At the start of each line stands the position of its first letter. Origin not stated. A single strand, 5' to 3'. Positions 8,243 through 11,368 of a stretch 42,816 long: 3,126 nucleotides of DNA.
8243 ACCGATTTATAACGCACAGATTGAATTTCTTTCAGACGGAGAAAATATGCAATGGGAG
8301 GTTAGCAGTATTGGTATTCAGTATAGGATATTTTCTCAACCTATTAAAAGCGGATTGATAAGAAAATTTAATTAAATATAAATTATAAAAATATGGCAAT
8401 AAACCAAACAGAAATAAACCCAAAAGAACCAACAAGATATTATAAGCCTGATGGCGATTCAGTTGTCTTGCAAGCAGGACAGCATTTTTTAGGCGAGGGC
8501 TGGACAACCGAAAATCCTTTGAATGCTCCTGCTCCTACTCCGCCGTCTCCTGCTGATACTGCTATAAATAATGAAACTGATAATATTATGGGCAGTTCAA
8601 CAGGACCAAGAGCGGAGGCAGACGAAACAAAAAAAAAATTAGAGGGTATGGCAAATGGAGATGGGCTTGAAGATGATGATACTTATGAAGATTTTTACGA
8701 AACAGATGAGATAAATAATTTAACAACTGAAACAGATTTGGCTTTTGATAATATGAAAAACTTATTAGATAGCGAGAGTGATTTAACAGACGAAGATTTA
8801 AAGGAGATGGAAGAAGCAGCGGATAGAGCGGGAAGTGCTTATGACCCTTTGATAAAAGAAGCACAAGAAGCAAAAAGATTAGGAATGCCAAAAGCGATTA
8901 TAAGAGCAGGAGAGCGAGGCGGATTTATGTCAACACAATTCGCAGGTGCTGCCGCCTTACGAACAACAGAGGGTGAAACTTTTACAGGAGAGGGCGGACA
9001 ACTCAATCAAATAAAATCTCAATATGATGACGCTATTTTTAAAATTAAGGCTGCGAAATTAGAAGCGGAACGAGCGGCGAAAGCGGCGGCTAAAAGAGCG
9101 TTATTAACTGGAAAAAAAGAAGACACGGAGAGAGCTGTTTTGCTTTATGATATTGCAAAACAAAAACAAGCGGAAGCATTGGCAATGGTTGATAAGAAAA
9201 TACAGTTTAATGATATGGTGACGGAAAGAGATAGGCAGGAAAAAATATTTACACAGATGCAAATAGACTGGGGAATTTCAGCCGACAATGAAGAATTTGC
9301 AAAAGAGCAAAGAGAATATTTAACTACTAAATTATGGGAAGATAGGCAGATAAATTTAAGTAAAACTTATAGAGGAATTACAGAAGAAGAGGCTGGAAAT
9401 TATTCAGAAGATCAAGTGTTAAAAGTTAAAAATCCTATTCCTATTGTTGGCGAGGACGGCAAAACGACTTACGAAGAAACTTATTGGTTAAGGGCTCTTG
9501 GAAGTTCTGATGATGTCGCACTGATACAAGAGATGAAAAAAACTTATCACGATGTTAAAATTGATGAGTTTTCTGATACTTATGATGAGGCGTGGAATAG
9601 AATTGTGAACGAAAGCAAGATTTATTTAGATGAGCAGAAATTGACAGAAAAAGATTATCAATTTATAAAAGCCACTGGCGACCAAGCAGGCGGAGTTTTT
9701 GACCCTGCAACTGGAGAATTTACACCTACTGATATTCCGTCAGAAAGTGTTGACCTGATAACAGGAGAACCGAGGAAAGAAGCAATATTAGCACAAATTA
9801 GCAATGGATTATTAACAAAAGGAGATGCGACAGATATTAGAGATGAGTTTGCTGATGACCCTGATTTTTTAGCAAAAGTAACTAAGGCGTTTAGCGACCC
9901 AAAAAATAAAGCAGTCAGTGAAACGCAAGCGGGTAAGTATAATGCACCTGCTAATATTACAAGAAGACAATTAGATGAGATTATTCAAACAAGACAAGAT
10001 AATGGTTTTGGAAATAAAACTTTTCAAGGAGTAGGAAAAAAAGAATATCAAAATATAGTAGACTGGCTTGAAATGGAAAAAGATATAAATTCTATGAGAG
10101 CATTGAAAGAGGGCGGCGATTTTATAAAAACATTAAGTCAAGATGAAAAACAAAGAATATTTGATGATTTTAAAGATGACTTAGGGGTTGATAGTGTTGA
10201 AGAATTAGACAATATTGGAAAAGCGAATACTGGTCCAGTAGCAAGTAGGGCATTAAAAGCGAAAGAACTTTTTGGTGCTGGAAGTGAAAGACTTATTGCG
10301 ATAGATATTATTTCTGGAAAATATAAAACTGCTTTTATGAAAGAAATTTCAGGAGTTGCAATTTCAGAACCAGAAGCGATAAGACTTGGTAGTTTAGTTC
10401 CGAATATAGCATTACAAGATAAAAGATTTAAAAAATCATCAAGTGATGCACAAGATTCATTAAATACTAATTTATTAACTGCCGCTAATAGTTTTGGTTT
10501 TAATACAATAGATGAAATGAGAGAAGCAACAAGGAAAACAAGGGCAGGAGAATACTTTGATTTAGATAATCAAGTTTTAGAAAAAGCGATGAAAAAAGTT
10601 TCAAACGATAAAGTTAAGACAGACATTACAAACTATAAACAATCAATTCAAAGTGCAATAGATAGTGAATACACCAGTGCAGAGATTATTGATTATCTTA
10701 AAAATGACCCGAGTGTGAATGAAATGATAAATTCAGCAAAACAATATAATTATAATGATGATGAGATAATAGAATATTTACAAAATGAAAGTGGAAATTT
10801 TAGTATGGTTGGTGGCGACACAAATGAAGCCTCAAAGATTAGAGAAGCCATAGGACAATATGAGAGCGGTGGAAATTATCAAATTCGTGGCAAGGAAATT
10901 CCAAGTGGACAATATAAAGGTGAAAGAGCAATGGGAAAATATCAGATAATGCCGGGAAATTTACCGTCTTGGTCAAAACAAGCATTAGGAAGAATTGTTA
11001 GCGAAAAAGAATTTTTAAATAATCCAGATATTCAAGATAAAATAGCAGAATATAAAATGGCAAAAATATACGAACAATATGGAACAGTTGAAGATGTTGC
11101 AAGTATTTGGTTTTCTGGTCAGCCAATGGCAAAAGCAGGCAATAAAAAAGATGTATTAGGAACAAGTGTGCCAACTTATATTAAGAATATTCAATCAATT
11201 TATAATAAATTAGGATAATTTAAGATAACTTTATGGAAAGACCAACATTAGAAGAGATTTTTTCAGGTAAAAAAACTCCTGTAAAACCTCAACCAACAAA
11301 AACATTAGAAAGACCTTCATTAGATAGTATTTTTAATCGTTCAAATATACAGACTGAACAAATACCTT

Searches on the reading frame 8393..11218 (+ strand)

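Call 85: search_protein_families(library=pfam, max_evalue=0.01, proteins=[window:8393-11218:+])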
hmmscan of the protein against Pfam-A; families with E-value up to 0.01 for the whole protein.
window:8393-11218:+ (941 aa): 1 family
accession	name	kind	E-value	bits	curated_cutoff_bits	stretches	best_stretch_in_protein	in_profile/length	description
PF05838.17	Glyco_hydro_108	-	0.0063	17.5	21.2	0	324-370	21-66/85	Glycosyl hydrolase 108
